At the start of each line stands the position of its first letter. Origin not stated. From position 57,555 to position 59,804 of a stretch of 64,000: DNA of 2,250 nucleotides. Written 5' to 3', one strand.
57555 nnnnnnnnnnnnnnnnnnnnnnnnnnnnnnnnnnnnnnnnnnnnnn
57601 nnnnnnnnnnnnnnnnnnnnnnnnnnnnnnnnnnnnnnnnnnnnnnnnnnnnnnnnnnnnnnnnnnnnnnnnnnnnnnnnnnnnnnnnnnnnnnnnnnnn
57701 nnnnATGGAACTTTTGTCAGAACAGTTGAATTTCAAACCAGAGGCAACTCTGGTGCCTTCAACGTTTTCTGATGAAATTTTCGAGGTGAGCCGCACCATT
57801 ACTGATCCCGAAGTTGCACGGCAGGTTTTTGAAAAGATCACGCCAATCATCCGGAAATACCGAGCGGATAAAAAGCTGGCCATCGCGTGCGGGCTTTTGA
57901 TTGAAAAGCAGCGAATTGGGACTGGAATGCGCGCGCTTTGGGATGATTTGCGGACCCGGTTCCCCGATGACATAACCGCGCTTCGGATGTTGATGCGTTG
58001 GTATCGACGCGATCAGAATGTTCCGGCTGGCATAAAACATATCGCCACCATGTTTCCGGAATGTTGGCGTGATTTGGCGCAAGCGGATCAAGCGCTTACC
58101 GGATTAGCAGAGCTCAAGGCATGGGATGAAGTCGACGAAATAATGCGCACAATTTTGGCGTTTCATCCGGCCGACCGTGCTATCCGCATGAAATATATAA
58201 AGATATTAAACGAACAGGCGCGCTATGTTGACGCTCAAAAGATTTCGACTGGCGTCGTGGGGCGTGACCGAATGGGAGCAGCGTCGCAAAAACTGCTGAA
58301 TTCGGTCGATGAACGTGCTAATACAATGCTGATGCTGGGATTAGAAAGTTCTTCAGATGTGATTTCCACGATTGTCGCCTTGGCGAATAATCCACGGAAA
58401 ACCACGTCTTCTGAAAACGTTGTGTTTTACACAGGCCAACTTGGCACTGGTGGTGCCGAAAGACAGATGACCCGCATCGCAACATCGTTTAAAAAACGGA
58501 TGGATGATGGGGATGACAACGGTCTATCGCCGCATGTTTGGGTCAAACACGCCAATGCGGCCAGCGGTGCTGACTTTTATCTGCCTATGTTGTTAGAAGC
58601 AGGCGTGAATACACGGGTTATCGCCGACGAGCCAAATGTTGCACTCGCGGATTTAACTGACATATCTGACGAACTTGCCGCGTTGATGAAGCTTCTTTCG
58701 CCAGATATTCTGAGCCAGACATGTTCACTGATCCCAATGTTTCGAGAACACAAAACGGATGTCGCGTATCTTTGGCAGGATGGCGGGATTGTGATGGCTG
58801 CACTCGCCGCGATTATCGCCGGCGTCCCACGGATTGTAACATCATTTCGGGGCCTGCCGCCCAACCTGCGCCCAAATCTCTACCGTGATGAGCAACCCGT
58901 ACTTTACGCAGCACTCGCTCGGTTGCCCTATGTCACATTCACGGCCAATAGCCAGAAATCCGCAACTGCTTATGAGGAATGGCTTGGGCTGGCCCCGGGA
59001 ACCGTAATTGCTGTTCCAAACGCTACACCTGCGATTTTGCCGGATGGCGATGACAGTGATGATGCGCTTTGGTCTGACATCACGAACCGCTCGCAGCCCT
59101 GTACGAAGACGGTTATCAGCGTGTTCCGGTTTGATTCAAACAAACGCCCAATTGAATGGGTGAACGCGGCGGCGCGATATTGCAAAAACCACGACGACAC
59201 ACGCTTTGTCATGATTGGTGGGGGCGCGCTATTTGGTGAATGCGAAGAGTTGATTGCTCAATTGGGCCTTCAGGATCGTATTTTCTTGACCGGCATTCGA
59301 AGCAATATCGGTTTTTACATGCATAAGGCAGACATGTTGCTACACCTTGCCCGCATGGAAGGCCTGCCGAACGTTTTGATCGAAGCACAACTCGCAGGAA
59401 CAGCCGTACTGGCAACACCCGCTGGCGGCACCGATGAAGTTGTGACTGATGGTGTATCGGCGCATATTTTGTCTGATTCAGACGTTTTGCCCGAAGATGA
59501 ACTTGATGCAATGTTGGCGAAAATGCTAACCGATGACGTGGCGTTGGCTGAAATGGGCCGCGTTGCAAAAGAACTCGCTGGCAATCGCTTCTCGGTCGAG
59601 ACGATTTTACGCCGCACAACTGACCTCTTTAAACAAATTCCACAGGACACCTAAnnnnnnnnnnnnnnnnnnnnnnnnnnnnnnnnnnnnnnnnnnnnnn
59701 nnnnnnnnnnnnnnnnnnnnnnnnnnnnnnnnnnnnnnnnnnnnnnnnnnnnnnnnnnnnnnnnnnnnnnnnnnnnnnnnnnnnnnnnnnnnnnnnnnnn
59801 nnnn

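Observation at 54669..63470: Vi-antigen-like (viaB) capsule operon in a Roseobacter-group bacterium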

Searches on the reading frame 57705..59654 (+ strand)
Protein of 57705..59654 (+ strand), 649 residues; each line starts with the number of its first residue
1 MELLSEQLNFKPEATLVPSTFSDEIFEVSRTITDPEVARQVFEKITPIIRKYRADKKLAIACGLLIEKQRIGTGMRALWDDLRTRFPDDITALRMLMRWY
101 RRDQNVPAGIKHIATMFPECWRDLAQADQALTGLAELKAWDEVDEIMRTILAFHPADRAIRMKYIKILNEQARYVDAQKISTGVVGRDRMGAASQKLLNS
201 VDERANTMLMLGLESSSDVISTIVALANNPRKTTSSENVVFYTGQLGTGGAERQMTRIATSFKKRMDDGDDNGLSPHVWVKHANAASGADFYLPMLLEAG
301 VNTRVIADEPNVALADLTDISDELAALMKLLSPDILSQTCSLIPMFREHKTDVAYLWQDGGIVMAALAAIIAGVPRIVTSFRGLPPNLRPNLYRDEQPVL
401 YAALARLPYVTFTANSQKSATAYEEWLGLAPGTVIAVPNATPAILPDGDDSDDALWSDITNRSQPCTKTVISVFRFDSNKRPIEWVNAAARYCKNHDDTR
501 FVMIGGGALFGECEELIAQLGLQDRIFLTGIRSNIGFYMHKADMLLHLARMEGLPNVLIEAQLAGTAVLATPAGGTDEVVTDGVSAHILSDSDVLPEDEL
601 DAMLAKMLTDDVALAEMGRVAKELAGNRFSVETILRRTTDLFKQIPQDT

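Call 3: search_protein_families(library=pfam, proteins=[window:57705-59654:+], max_evalue=0.01)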
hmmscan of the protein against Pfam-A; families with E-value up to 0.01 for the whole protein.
window:57705-59654:+ (649 aa): 3 families
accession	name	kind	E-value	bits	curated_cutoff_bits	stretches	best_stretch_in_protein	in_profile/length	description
PF00534.26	Glycos_transf_1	-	3.8e-23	82.3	26.4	1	467-621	15-169/172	Glycosyl transferases group 1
PF13692.12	Glyco_trans_1_4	-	1.3e-19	71.3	27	1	468-597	2-130/142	Glycosyl transferases group 1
PF13439.12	Glyco_transf_4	-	0.0013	19.2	28.5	1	297-440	16-165/170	Glycosyltransferase Family 4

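Call 4: search_protein_families(library=ncbifam, proteins=[window:57705-59654:+], max_evalue=0.01)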
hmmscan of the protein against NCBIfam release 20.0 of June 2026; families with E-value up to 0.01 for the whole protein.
window:57705-59654:+ (649 aa): 23 families
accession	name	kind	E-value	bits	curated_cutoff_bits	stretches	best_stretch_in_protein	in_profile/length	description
NF011726.0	PRK15179.1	equivalog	3.7e-113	379.2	733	1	38-642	68-691/694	Vi polysaccharide biosynthesis protein TviE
NF012034.0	PRK15490.1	equivalog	3.9e-70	236.9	813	1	235-633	160-564/578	Vi polysaccharide biosynthesis glycosyltransferase TviE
TIGR03088.1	stp2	hypoth_equivalog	7.9e-21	74.5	409.05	1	470-644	197-372/374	TIGR03088 family PEP-CTERM/XrtA system glycosyltransferase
TIGR03999.1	thiol_BshA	equivalog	3.1e-16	59.3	273.7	1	468-645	200-373/375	N-acetyl-alpha-D-glucosaminyl L-malate synthase BshA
NF050063.1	ProtGlycPglJ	equivalog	1.9e-14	53.7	500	1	468-621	195-343/363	N-acetylgalactosamine-N,N'-diacetylbacillosaminyl-diphospho-undecaprenol 4-alpha-N-acetylgalactosaminyltransferase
NF047880.1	glyco_SdgA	exception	3.9e-09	35.6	800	1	466-623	314-469/488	serine-aspartate repeat adhesin O-glycosyltransferase SdgA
TIGR03449.1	mycothiol_MshA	equivalog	5.2e-09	35.5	462.5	1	468-644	221-402/406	D-inositol-3-phosphate glycosyltransferase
NF050056.1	ProtGlycPglH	equivalog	8.3e-09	35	600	1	467-643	179-351/354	GalNAc-alpha-(1->4)-GalNAc-alpha-(1->3)-diNAcBac-PP-undecaprenol alpha-1,4-N-acetyl-D-galactosaminyltransferase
NF041876.1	EPS_EpsE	equivalog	1.4e-08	34.4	400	1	506-632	258-383/389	exopolysaccharide biosynthesis GT4 family glycosyltransferase EpsE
TIGR02149.1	glgA_Coryne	subfamily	3.6e-08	32.9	302.4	1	540-645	282-390/391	glycogen synthase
NF038229.1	Glyco4_Geo_Pelo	equivalog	5.5e-08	32.2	400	1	533-645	229-336/338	GPMC system family 4 glycosyltransferase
NF007396.0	PRK09922.1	equivalog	1.1e-06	27.8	385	1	475-609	192-325/361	lipopolysaccharide 1,6-galactosyltransferase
NF047881.1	glyco_SdgB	exception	3.4e-06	26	800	1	458-609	313-461/496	serine-aspartate repeat adhesin O-glycosyltransferase SdgB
TIGR04005.1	wcaL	equivalog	4.8e-06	25.7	537.6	1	469-643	224-404/406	colanic acid biosynthesis glycosyltransferase WcaL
NF047684.1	TeichurnBiosyTuaC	equivalog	1.1e-05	24.6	550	1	475-582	227-330/391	teichuronic acid biosynthesis protein TuaC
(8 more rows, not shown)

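Call 17: search_solved_structures(query=window:57705-59654:+, max_evalue=0.00001)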
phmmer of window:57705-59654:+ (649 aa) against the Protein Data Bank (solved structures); distinct sequences matched with E-value up to 0.00001: 10.
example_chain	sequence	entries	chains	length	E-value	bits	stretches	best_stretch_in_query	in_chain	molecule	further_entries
2jjm_A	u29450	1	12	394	2.9e-11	45.9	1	467-645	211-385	GLYCOSYL TRANSFERASE, GROUP 1 FAMILY PROTEIN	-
3mbo_A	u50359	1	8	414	3.2e-11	45.7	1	467-645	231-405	Glycosyltransferase, group 1 family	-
4xso_B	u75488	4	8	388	2.4e-10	42.9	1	349-640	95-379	Alr3699 protein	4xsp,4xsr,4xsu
5d00_A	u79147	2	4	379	1.8e-09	39.9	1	465-643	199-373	N-acetyl-alpha-D-glucosaminyl L-malate synthase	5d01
8qoy_A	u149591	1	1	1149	1.6e-07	33.5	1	471-593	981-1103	TagF-like capsule polymerase Cps3D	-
6eji_A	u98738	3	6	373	2.2e-07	33.1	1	469-589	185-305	WlaC protein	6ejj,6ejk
8b5s_A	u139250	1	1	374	3.3e-07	32.5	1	517-621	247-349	UDP-glucose:(Heptosyl) LPS alpha 1,3-glucosyltransferase WaaG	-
8b5s_B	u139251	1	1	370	3.4e-07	32.4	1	517-621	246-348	UDP-glucose:(Heptosyl) LPS alpha 1,3-glucosyltransferase WaaG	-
8b5q_A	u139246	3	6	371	3.4e-07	32.4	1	517-621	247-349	UDP-glucose:(Heptosyl) LPS alpha 1,3-glucosyltransferase WaaG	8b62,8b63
7qsg_A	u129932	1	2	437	1.6e-06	30.2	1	501-643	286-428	D-inositol 3-phosphate glycosyltransferase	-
